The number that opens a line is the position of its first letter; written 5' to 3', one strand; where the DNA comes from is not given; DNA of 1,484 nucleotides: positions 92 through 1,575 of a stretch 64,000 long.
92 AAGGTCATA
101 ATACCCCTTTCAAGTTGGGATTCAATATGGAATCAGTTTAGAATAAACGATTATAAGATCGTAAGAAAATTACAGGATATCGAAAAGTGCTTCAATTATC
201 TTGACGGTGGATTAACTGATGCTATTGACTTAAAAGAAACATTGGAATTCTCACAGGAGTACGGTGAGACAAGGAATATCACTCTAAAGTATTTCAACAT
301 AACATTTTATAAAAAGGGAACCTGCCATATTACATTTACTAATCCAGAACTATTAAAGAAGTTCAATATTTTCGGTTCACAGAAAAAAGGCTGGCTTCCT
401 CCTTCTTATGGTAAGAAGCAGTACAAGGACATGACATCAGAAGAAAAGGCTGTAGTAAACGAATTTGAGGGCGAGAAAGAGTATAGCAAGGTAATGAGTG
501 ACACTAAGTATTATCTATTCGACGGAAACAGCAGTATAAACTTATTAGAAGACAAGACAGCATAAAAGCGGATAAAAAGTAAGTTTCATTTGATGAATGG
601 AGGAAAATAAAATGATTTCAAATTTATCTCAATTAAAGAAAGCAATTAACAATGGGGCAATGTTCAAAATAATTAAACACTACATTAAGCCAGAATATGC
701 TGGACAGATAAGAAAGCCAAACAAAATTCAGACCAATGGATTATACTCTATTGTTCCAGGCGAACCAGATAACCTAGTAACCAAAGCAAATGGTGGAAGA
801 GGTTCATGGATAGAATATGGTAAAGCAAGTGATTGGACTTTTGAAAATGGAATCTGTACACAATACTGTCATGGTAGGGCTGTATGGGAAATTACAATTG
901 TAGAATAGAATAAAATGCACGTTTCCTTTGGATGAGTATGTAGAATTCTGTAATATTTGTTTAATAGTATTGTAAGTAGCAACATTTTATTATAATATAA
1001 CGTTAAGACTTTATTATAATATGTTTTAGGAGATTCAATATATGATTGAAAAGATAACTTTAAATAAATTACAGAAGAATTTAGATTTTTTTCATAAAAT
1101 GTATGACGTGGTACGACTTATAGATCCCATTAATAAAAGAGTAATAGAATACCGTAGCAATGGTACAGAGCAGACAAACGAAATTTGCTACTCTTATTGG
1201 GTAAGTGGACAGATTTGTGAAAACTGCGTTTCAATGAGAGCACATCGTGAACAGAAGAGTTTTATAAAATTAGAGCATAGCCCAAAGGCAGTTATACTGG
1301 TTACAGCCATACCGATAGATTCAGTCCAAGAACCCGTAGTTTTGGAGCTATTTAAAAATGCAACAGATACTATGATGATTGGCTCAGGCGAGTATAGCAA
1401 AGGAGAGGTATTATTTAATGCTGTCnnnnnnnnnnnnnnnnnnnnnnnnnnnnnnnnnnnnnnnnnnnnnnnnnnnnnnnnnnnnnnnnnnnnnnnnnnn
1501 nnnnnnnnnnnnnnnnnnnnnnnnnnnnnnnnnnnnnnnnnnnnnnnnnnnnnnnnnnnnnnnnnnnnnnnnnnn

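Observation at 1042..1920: Phage-encoded diguanylate cyclase with an intact GGDEF site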

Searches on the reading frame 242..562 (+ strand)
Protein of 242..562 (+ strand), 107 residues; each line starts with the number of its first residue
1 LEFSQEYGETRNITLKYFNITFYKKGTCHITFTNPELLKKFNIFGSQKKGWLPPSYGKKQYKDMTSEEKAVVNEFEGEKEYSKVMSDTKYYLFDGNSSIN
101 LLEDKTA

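Call 45: search_protein_families(library=pfam, alignment_id=A3, max_evalue=0.001)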
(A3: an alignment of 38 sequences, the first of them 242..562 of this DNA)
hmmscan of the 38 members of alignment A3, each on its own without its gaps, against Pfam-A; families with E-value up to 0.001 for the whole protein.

A. member 1, window:242-562:+ (107 aa): 1 family
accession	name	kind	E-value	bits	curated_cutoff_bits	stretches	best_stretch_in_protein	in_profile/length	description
PF13708.11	DUF4942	-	7.7e-10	39.2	25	1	6-50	145-189/190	Domain of unknown function (DUF4942)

B. families by the number of members that match (of 38 scanned): 24 families
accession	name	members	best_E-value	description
PF01381.28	HTH_3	2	9.9e-20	Helix-turn-helix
PF13560.12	HTH_31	2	3.7e-15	Helix-turn-helix domain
PF12844.13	HTH_19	2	2.9e-12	Helix-turn-helix domain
PF01327.26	Pep_deformylase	1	4.2e-43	Polypeptide deformylase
PF20188.4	DUF6551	1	1.3e-39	Family of unknown function (DUF6551)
PF03235.19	GmrSD_N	1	7.1e-15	GmrSD restriction endonuclease, N-terminal domain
PF02452.23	PemK_toxin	1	7.9e-11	PemK-like, MazF-like toxin of type II toxin-antitoxin system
PF12224.13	Amidoligase_2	1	7e-10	Putative amidoligase enzyme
PF13708.11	DUF4942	1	7.7e-10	Domain of unknown function (DUF4942)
PF13443.12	HTH_26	1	1.2e-09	Cro/C1-type HTH DNA-binding domain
PF20432.4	Xre-like-HTH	1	8.6e-07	Antitoxin Xre-like helix-turn-helix domain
PF16677.11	GP3_package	1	8.7e-06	DNA-packaging protein gp3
PF07022.19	Phage_CI_repr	1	1.7e-05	Bacteriophage CI repressor helix-turn-helix domain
PF13744.12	HTH_37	1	4.7e-05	Helix-turn-helix domain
PF22495.2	HTH_92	1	5.3e-05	RsaL-like HTH domain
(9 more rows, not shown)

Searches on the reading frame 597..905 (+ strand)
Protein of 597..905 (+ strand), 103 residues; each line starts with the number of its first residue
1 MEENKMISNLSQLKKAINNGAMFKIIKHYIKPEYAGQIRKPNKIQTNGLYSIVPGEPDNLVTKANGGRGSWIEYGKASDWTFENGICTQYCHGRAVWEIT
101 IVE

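Call 49: find_encoding_contigs(protein=window:597-905:+, flank=10000, max_places=3)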
Protein window:597-905:+ (103 aa): no gene with exactly this product is on record in the collection.

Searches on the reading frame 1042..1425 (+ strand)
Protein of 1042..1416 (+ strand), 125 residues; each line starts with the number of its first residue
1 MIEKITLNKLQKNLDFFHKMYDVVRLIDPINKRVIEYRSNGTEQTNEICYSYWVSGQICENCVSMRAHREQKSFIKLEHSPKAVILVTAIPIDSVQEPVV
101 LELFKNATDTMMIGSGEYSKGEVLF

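Call 32: find_homologous_proteins(query=window:1042-1416:+, max_evalue=0.001)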
Query window:1042-1416:+: 3 candidates shared short words with the query, none scored E <= 0.001.

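Call 36: search_solved_structures(query=A2, max_evalue=10, show_alignments=2)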
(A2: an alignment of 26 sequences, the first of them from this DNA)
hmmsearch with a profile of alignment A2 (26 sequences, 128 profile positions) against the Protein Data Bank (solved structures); distinct sequences matched with E-value up to 10: 26.
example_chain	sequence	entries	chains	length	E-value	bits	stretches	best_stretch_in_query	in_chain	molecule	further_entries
2xhb_A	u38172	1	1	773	0.25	14.3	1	26-68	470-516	DNA POLYMERASE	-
2vwj_A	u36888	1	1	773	0.25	14.3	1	26-68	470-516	DNA POLYMERASE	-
2vwk_A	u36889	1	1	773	0.25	14.3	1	26-68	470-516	DNA POLYMERASE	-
1tgo_A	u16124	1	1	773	0.25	14.3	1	26-68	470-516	PROTEIN (THERMOSTABLE B DNA POLYMERASE)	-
1qht_A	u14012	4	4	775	0.31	14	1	26-68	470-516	PROTEIN (DNA POLYMERASE) | DNA polymerase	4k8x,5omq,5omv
7b07_A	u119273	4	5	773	0.41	13.6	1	26-68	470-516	DNA polymerase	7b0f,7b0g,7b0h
9mye_A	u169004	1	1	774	0.43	13.6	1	26-68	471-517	DNA polymerase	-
7b08_A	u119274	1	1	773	0.48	13.4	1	26-68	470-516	DNA polymerase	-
7b06_A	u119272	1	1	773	0.49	13.4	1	26-67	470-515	DNA polymerase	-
9oay_A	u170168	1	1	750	0.49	13.4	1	26-67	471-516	8-64, TNA polymerase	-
9oax_A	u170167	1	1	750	0.51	13.3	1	26-67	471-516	5-270, TNA polymerase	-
9oau_A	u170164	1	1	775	0.52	13.3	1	26-67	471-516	7-47, TNA polymerase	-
9oav_A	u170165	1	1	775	0.52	13.3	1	26-67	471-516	8-64, TNA polymerase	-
9oat_A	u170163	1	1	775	0.53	13.3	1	26-67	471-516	5-270, TNA polymerase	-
6is7_A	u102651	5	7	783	0.65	13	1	26-68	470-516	DNA polymerase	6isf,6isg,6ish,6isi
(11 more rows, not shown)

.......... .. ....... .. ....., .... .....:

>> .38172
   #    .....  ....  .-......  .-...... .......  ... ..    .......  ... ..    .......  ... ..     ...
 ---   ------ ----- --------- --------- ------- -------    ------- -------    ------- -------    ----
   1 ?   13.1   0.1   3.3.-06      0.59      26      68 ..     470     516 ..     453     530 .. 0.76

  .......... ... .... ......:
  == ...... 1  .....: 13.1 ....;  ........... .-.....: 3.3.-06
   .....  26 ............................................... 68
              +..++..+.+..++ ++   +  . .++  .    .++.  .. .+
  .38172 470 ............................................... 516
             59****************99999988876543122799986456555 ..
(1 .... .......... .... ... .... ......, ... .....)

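Call 50: predict_structure(alignment_id=A2)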
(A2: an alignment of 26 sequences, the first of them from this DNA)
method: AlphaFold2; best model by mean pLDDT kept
length: 128 residues; sequences in the alignment: 26
mean_pLDDT: 76.4   pTM: 0.71
mean pLDDT of the five models: 76.4, 71.3, 71.2, 70.9, 43.4
residues with pLDDT >= 90: 9; 70-90: 82; 50-70: 28; < 50: 9
segments of 3 or more residues with pLDDT < 50: 53-58
pLDDT, mean of each block of 10 residues (from residue 1): 63 77 85 72 65 49 84 87 87 80 87 77 81
secondary structure, 60 per line:
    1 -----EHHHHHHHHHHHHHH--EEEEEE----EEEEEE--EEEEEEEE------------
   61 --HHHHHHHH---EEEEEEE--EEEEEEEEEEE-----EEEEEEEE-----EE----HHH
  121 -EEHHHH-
elements in order: H7-20 E23-28 E33-38 E41-48 H63-70 E74-80 E83-93 E99-106 H124-127

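Call 51: search_protein_representatives(alignment_id=A2)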
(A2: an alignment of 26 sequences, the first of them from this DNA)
Query: 26 sequences, 128 profile positions. Proteins with E-value up to 0.001 (for the whole library): 1092; up to 1e-10: 535; up to 1e-30: 24. The best 150 are listed.
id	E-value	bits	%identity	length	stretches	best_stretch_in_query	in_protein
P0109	1.1e-50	186.8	-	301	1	3-128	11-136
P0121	3.0e-50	185.4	-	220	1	5-127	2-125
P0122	2.2e-49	182.7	-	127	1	1-117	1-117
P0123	7.7e-48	177.7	-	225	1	1-127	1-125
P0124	2.8e-46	172.6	-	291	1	1-125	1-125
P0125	4.0e-42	159.2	-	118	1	1-99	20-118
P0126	6.6e-41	155.3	-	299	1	3-121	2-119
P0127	2.7e-40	153.3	-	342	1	1-120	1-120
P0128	2.7e-38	146.8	-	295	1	7-124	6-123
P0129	9.0e-38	145.1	-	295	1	1-126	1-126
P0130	1.3e-37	144.6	-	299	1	1-116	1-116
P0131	1.7e-37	144.2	-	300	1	4-128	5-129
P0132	8.3e-34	132.3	-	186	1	1-96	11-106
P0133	3.6e-33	130.3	-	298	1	9-115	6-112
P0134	1.1e-32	128.7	-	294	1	7-124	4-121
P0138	4.9e-32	126.6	-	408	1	7-123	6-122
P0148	1.7e-29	118.3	-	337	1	7-110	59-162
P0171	4.7e-27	110.5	-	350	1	8-117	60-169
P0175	1.5e-26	108.9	-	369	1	4-116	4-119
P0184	6.8e-26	106.7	-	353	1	9-126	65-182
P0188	4.0e-25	104.2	-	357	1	7-108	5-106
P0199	1.8e-24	102.1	-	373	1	12-118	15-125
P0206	5.0e-24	100.7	-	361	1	11-113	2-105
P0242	1.6e-22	95.8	-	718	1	5-112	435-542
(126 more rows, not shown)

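Call 54: search_protein_families(library=pfam, proteins=[P0127, P0175, P0188, P0199, P0206, P0242, P0138, P0148, P0171, P0184], max_evalue=0.01)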
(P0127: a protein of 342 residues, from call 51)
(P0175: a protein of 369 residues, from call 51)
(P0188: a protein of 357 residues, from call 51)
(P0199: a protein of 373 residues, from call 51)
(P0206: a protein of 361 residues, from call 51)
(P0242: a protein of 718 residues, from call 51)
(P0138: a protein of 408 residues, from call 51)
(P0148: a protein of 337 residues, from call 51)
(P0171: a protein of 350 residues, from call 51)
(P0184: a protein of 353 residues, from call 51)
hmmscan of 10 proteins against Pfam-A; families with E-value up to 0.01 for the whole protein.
P0127 (342 aa): 1 family
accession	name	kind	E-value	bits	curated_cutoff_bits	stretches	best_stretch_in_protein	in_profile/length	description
PF00990.26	GGDEF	-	5.7e-38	130.7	23.8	1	138-289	3-157/161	Diguanylate cyclase, GGDEF domain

P0175 (369 aa): 8 families
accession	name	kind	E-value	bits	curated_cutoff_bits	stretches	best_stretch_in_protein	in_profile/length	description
PF00990.26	GGDEF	-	4.2e-33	114.8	23.8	1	139-293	3-159/161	Diguanylate cyclase, GGDEF domain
PF00196.25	GerE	-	3e-16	59.2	23.5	1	309-360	3-54/57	Bacterial regulatory proteins, luxR family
PF07638.17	Sigma70_ECF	-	0.0021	18.4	21.1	1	315-352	143-180/185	ECF sigma factor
PF13412.12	HTH_24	-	0.0022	18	21.9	1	323-345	17-39/48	Winged helix-turn-helix DNA-binding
PF21553.2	Formyl_trans_C_2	-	0.0037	17.3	27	1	9-28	4-23/58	Methionyl-tRNA formyltransferase, C-terminal domain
PF08281.18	Sigma70_r4_2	-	0.0072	16.4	25.7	0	321-345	24-48/54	Sigma-70, region 4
PF14493.12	HTH_40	-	0.0074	17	27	1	317-361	6-50/89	Helix-turn-helix domain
PF13384.12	HTH_23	-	0.0075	16.5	24.6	0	315-344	9-38/50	Homeodomain-like domain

P0188 (357 aa): 2 families
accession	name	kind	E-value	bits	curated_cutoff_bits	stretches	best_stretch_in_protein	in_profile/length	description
PF00990.26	GGDEF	-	7.8e-37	127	23.8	1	133-290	1-160/161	Diguanylate cyclase, GGDEF domain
PF09388.15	SpoOE-like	-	3.2e-06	27.5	23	1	308-351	1-42/42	Spo0E like sporulation regulatory protein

P0199 (373 aa): 3 families
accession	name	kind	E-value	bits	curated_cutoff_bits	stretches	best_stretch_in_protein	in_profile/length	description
PF00990.26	GGDEF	-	1.4e-19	70.9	23.8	1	141-293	1-156/161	Diguanylate cyclase, GGDEF domain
PF00196.25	GerE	-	4.4e-12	45.9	23.5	1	310-360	3-53/57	Bacterial regulatory proteins, luxR family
PF07638.17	Sigma70_ECF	-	0.0033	17.8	21.1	0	311-351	140-178/185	ECF sigma factor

P0206 (361 aa): 4 families
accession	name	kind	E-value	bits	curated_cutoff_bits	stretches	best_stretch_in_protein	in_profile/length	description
PF00990.26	GGDEF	-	1.3e-21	77.5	23.8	1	128-272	3-150/161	Diguanylate cyclase, GGDEF domain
PF00196.25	GerE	-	5.5e-13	48.8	23.5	1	296-347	2-53/57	Bacterial regulatory proteins, luxR family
PF08281.18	Sigma70_r4_2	-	0.0015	18.6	25.7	1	309-333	24-48/54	Sigma-70, region 4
PF07638.17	Sigma70_ECF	-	0.0061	16.9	21.1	0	301-334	141-174/185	ECF sigma factor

P0242 (718 aa): 4 families
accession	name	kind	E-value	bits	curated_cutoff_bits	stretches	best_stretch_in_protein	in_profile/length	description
PF12833.13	HTH_18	-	2e-19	70.1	33.6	1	336-414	1-79/80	Helix-turn-helix domain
PF00165.29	HTH_AraC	-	7.1e-14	52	26.6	2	377-414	6-42/42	Bacterial regulatory helix-turn-helix proteins, AraC family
PF00990.26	GGDEF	-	1.7e-11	44.6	23.8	1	563-697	3-140/161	Diguanylate cyclase, GGDEF domain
PF10114.15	PocR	-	3.2e-07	30.7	23.9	1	8-160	8-159/162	Sensory domain found in PocR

P0138 (408 aa): 2 families
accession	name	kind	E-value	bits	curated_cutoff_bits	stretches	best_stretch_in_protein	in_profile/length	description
PF00072.30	Response_reg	-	6.6e-21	75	30.2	1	141-252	1-110/111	Response regulator receiver domain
PF03709.21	OKR_DC_1_N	-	0.0083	16.8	29.3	0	153-228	8-79/111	Orn/Lys/Arg decarboxylase, N-terminal domain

P0148 (337 aa): 2 families
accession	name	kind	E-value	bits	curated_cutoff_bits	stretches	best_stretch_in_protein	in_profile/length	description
PF00990.26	GGDEF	-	8.7e-26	91.1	23.8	1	188-320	2-138/161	Diguanylate cyclase, GGDEF domain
PF09388.15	SpoOE-like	-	0.00027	21.3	23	1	2-41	2-41/42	Spo0E like sporulation regulatory protein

P0171 (350 aa): 1 family
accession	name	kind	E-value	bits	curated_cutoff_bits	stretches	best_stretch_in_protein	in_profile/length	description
PF00990.26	GGDEF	-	8.5e-39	133.3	23.8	1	189-346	2-159/161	Diguanylate cyclase, GGDEF domain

P0184 (353 aa): 2 families
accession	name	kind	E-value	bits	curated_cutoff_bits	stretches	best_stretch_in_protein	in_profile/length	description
PF00990.26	GGDEF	-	2.5e-21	76.6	23.8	1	193-346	3-156/161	Diguanylate cyclase, GGDEF domain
PF09388.15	SpoOE-like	-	1.8e-06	28.2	23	1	2-43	1-42/42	Spo0E like sporulation regulatory protein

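Call 87: fold_search(model_id=the predicted structure, library=pdb)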
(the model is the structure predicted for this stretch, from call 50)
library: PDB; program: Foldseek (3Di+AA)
matches with E <= 10: 698; with E <= 0.001: 0
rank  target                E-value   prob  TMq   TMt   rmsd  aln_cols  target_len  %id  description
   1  2p7j_B                1.7e-02  0.97  0.38  0.21   7.8       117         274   14  Crystal structure of the domain of putative sensory box/GGDEF family protein from Vibrio parahaemolyticus (released 2007-05-01)
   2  9a5d_A                2.1e-02  0.99  0.42  0.11   6.0       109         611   12  Integrative model of WALK-YYCH by crosslinking MS and deep learning (released 2024-09-18)
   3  4ywz_A                2.3e-02  0.97  0.42  0.38   7.4       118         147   16  Crystal structure of the extracellular receptor domain of the essential sensor kinase WalK from Staphylococcus aureus (released 2016-03-30)
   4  3cax                  3.4e-02  0.80  0.36  0.17   8.8       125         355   12  Crystal structure of uncharacterized protein PF0695 (released 2008-03-18)
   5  7dud_A                3.8e-02  0.97  0.39  0.35   6.7       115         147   12  Crystal Structure of erWalK (released 2022-01-19)
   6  4jgq_A                4.5e-02  0.98  0.42  0.29   6.1       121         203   10  The crystal structure of sporulation kinase D mutant sensor domain, r131a, from Bacillus subtilis subsp in co-crystall (released 2013-05-15)
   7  2bas_B                4.5e-02  0.97  0.41  0.16   8.7       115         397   16  Crystal Structure of the Bacillus subtilis YkuI Protein, with an EAL Domain. (released 2005-11-29)
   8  3b42_A                4.8e-02  0.93  0.36  0.37   9.0       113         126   11  Periplasmic sensor domain of chemotaxis protein GSU0935 (released 2008-04-08)
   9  3lid_B                4.8e-02  0.92  0.38  0.21   7.8       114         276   12  Crystal Structure of the extracellular domain of the putative histidine kinase vpHK1S-Z8 (released 2010-05-05)
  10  4ywz_B                5.3e-02  0.94  0.41  0.37   7.4       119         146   13  Crystal structure of the extracellular receptor domain of the essential sensor kinase WalK from Staphylococcus aureus (released 2016-03-30)
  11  8z6n                  5.6e-02  0.97  0.43  0.30   6.6       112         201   16  The dimerization structure of CHASE4 domain of PA2072 (alpha form) (released 2025-04-23)
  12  8wct_A                5.6e-02  0.97  0.48  0.31   8.2       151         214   12  The crystal structure of the CHASE4 domain of iron-sensetive membrane protein (IsmP,Uniprot ID:Q9I243) (released 2024-02-14)
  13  6mab                  5.6e-02  0.93  0.37  0.20   7.8       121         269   16  1.7A resolution structure of RsbU from Chlamydia trachomatis (periplasmic domain) (released 2019-09-04)
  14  3lid_A                5.6e-02  0.85  0.35  0.20   7.8       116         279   15  Crystal Structure of the extracellular domain of the putative histidine kinase vpHK1S-Z8 (released 2010-05-05)
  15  8z84                  6.0e-02  0.98  0.45  0.30   6.2       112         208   14  The dimerization structure of CHASE4 domain of PA2072(beta form). (released 2025-04-23)
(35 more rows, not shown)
